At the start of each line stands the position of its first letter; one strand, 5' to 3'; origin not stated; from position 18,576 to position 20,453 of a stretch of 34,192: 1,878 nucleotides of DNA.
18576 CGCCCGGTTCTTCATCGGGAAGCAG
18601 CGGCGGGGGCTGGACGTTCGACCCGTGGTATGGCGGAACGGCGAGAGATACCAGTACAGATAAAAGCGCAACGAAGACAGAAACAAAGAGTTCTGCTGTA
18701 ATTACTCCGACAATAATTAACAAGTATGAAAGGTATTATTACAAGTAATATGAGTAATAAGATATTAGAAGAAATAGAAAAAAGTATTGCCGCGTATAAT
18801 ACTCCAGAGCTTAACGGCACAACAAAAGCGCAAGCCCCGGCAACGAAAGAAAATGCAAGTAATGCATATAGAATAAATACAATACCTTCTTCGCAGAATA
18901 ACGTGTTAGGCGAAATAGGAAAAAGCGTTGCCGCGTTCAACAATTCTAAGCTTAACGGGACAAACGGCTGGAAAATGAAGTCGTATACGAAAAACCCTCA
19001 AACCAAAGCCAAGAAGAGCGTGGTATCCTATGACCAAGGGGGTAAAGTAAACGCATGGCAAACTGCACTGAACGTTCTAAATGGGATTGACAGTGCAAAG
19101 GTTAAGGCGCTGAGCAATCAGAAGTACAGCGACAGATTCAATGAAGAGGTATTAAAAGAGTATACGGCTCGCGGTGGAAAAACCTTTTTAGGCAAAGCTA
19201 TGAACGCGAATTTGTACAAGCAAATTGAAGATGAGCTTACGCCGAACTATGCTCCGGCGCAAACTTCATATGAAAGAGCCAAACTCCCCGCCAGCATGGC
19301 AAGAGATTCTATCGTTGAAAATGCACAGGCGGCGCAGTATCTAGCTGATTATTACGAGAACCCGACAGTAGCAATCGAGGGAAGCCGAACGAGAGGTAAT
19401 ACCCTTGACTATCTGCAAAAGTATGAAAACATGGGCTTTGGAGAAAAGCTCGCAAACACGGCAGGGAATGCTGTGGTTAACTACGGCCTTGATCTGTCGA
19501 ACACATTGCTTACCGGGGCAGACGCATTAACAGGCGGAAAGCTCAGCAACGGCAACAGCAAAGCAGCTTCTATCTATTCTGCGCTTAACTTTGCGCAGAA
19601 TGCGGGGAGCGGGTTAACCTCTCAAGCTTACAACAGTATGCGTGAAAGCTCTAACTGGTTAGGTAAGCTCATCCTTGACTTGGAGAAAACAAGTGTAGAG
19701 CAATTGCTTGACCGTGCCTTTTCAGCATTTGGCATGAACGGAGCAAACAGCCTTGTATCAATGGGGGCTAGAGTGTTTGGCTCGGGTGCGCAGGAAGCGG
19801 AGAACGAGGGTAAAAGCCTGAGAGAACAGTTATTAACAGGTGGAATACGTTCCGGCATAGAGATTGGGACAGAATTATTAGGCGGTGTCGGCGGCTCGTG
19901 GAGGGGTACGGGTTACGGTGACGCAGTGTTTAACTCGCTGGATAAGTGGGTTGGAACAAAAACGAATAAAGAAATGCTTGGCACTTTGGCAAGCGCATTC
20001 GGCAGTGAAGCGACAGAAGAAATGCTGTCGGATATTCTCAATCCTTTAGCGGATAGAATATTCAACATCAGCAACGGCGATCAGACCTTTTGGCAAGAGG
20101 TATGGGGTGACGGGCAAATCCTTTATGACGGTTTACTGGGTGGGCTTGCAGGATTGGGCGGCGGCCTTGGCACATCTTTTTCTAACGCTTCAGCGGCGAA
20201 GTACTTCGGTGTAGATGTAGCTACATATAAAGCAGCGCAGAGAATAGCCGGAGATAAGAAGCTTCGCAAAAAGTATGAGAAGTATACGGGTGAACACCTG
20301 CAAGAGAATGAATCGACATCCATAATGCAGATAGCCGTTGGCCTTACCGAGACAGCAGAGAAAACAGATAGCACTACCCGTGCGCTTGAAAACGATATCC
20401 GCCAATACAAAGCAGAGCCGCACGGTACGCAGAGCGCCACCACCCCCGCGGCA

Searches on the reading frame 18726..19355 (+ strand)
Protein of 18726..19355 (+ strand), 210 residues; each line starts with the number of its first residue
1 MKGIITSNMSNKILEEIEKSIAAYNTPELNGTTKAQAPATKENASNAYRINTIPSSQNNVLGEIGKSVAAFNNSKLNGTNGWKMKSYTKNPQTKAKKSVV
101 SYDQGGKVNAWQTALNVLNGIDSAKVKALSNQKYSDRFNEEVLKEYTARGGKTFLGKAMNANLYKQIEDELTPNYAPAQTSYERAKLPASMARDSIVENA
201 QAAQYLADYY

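Call 10: find_homologous_proteins(query=window:18726-19355:+, max_evalue=0.01)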
Query seq(210 aa): 135 candidates shared short words with the query, none scored E <= 0.01.
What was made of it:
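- Tried and rejected: Giant N-terminus (aa 1-210) against 5.8 billion proteins: no hit at all, not even itself, so giant proteins seem absent from that database (call 10).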

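Call 81: predict_structure(protein=window:18750-19259:+)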
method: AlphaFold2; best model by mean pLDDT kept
length: 170 residues; sequences in the alignment: 1
mean_pLDDT: 35.9   pTM: 0.18
mean pLDDT of the five models: 35.9, 33.7, 32.1, 31.7, 30.8
residues with pLDDT >= 90: 0; 70-90: 0; 50-70: 0; < 50: 170
segments of 3 or more residues with pLDDT < 50: 1-170
pLDDT, mean of each block of 10 residues (from residue 1): 43 39 32 36 35 36 35 32 33 34 39 34 33 39 36 38 35
secondary structure, 60 per line:
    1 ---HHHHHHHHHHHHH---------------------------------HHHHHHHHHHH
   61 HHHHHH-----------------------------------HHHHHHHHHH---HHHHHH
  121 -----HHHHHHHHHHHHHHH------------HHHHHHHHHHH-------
elements in order: H4-16 H50-66 H102-111 H115-120 H126-140 H153-163

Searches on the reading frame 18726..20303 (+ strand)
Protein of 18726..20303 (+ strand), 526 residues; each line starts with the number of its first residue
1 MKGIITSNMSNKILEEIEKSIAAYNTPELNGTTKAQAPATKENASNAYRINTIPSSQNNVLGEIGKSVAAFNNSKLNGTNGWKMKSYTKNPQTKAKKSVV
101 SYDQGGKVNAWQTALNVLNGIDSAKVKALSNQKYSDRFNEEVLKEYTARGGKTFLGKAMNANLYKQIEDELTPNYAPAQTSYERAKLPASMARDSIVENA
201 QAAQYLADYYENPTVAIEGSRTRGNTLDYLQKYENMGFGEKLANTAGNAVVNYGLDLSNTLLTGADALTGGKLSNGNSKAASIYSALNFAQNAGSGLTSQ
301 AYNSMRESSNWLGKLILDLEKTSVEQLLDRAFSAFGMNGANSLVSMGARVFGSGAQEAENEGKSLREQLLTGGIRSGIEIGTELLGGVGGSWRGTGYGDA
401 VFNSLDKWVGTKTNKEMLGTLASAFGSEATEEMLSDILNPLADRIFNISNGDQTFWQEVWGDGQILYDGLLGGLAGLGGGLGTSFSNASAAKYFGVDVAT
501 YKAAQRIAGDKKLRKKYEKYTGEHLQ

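Call 12: search_dna_similar(query=window:18726-20303:+, collection=phages, mode=protein, max_evalue=0.001, max_rows=30)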
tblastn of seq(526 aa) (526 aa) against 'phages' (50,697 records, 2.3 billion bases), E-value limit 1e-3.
No match.

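Call 14: find_related_loci(query=window:18726-20303:+, collection=viral_contigs, flank=10000)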
Query window:18726-20303:+ (526 aa) in viral_contigs; peptide patterns used: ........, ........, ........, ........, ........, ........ (x = any residue, [..] = any of these).
7 stretches matched a pattern; 2 encode a relative of the query (tblastn E <= 1e-3); 2 distinct loci.
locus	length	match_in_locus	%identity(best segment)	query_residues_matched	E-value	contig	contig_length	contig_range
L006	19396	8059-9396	55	89-525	7e-138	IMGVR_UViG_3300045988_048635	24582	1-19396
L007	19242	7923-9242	56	95-525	1e-137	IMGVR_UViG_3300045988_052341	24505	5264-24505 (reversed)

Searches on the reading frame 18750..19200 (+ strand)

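Call 74: search_protein_families(library=pfam, proteins=[window:18750-19200:+], max_evalue=10)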
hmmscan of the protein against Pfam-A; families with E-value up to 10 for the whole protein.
window:18750-19200:+ (150 aa): 1 family
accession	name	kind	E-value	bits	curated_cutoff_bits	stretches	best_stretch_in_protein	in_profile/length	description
PF09531.15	Ndc1_Nup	-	0.029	13.5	29.8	1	4-135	341-469/607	Nucleoporin protein Ndc1-Nup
